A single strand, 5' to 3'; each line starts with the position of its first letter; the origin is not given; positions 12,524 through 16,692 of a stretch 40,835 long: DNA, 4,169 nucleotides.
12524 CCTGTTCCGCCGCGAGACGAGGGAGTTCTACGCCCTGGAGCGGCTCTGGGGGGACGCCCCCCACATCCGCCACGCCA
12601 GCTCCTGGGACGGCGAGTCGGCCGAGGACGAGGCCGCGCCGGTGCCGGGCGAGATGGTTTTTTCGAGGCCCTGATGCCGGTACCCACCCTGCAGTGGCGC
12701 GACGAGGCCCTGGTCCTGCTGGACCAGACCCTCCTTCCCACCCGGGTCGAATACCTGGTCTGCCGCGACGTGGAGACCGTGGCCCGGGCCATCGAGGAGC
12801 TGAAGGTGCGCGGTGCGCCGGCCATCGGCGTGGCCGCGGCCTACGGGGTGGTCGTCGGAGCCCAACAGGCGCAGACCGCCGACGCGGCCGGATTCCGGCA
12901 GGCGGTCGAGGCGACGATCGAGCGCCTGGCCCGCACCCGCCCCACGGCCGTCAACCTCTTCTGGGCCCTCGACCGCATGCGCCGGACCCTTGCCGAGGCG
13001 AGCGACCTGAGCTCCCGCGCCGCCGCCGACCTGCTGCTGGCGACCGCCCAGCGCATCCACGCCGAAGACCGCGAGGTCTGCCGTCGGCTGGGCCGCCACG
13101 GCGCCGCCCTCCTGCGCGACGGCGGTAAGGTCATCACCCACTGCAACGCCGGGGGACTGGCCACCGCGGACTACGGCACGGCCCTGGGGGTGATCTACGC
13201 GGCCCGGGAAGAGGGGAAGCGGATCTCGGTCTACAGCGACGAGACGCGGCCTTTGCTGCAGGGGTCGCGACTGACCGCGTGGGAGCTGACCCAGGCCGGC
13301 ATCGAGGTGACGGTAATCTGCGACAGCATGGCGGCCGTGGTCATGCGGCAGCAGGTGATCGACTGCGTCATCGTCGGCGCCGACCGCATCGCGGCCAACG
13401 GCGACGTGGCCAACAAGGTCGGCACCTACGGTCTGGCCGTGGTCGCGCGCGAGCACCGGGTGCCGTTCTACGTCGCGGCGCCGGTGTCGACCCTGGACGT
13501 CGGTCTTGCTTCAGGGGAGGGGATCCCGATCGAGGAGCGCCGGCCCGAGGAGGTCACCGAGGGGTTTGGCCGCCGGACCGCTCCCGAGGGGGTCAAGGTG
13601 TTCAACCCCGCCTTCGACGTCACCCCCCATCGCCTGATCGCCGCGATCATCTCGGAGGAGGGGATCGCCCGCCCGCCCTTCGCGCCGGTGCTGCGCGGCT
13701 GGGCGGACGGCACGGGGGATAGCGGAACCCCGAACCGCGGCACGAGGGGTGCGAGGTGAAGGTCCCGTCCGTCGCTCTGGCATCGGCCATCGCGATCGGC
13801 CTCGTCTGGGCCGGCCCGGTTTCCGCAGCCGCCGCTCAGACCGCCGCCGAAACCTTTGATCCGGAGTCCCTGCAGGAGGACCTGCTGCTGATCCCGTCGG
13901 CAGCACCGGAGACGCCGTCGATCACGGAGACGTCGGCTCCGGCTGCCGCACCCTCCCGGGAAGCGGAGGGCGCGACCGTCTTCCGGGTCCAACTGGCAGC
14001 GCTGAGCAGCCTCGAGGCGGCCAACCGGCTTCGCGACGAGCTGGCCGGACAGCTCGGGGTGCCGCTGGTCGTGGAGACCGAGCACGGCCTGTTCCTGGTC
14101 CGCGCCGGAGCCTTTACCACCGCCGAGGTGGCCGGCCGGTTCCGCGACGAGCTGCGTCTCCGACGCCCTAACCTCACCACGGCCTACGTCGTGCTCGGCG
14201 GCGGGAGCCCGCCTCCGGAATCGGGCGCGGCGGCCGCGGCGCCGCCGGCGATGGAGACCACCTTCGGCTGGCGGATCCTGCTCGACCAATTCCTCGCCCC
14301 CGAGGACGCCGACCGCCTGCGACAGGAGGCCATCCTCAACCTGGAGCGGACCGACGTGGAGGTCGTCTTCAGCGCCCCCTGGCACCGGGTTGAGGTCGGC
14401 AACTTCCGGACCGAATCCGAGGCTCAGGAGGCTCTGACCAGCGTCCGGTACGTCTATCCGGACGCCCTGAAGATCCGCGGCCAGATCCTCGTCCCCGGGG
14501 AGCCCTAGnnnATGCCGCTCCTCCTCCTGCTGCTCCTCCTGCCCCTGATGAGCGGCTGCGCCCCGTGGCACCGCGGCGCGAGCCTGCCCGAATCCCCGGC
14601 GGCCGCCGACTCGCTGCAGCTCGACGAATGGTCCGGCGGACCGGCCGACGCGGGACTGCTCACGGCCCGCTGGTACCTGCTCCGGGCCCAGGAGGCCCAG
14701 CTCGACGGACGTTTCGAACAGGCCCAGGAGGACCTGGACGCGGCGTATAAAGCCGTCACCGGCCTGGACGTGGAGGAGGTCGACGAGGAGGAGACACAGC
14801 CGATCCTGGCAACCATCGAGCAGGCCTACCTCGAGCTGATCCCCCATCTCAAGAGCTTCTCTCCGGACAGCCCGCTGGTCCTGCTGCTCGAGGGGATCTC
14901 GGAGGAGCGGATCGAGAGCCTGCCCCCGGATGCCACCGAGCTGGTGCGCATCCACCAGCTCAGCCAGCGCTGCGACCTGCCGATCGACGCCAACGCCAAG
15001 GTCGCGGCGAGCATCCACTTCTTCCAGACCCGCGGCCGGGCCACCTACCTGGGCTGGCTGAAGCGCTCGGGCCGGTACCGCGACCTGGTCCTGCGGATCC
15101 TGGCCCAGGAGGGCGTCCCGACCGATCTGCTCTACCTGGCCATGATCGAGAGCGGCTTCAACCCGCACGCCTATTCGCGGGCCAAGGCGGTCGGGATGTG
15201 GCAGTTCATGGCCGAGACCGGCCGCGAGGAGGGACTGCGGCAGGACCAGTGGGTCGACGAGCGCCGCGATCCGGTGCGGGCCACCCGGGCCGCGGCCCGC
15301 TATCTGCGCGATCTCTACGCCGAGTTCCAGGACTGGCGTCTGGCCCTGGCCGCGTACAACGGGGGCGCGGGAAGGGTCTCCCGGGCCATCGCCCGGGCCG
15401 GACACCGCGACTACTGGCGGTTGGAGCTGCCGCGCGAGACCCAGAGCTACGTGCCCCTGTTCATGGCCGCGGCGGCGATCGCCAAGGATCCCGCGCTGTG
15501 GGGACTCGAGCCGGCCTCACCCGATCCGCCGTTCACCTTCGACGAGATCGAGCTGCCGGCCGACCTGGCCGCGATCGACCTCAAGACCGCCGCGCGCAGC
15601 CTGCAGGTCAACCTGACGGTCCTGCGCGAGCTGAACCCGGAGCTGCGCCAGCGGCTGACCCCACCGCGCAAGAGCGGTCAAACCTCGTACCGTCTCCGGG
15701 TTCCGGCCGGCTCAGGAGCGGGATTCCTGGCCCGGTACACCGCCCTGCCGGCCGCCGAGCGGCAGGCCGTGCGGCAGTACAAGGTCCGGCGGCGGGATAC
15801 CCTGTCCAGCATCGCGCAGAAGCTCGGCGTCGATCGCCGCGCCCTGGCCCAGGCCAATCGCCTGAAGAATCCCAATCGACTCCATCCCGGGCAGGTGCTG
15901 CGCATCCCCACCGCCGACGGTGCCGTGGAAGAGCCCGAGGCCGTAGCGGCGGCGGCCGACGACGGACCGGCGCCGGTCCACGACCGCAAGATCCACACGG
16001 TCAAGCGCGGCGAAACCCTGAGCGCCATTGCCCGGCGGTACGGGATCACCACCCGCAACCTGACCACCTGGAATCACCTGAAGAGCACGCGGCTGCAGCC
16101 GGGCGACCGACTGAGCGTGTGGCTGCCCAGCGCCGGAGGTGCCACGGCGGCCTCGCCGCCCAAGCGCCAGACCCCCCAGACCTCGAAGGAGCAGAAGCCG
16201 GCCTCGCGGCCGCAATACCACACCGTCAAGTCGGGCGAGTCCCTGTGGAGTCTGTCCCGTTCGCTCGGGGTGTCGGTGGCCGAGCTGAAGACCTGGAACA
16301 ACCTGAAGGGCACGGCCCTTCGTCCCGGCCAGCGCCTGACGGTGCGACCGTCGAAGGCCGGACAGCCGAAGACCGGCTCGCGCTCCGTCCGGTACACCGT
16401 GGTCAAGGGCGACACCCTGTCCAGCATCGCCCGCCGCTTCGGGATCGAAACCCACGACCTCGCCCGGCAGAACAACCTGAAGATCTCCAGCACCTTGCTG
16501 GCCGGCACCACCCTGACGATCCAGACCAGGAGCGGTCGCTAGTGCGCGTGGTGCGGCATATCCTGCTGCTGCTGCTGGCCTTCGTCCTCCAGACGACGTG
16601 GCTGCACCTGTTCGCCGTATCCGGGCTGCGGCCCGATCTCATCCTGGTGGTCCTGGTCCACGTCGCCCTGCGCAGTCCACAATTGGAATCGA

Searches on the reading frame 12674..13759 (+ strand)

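Call 41: search_protein_families(library=pfam, proteins=[window:12674-13759:+], max_evalue=0.001)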
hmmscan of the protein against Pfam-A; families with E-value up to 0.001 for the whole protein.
window:12674-13759:+ (361 aa): 1 family
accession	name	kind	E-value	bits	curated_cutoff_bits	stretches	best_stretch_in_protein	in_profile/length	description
PF01008.23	IF-2B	-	1.6e-90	303.6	22.4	1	44-334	1-280/280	Initiation factor 2 subunit family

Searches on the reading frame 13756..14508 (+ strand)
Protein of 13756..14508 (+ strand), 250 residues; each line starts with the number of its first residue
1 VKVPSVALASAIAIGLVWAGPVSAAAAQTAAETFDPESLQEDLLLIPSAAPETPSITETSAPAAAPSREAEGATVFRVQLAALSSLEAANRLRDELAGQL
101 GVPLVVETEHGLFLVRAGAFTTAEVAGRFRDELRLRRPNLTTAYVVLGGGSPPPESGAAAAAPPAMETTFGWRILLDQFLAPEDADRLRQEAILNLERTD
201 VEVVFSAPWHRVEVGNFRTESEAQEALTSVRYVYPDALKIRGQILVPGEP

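Call 41: search_protein_families(library=pfam, proteins=[window:13756-14508:+], max_evalue=0.001)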
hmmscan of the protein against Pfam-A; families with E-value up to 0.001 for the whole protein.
window:13756-14508:+ (250 aa): 1 family
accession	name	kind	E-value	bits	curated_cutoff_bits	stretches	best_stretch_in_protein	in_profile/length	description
PF05036.18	SPOR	-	1.6e-18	67.2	21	2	74-134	3-65/76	SPOR domain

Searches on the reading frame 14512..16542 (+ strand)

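Call 41: search_protein_families(library=pfam, proteins=[window:14512-16542:+], max_evalue=0.001)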
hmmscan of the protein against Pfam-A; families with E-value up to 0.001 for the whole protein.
window:14512-16542:+ (676 aa): 10 families
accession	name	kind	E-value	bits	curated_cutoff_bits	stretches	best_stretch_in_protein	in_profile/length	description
PF01476.26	LysM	-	6.9e-64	212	20.9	4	495-537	1-43/43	LysM domain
PF01464.25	SLT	-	2.2e-30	105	21.3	1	202-302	13-114/117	Transglycosylase SLT domain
PF23473.1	LysM3_LYK4_5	-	7.2e-16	58.4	29.3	1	628-669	5-45/48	LYK4/5 LysM3 domain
PF23446.1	LysM1_NFP_LYK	-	8.3e-13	49.4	36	0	429-466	16-54/60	NFP/LYK LysM1 domain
PF22310.2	NMB0315_dom_I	-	7.9e-08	33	27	0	496-545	7-61/83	NMB0315-like, domain I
PF23472.1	LysM2_CERK1_LYK3_4_5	-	4.7e-07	30.1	27.4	0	418-466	3-54/56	LYK3/4/5 LysM2 domain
PF23577.1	LysM_RLK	-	5.7e-07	29.9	27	0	630-658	5-32/44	LysM domain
PF13518.12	HTH_28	-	1.3e-05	25.6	25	0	418-447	4-31/52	Helix-turn-helix domain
PF04545.22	Sigma70_r4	-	0.00051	19.9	24.1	0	412-442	5-34/50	Sigma-70, region 4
PF01527.26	HTH_Tnp_1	-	0.00075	20.1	24.1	0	572-610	20-61/75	Transposase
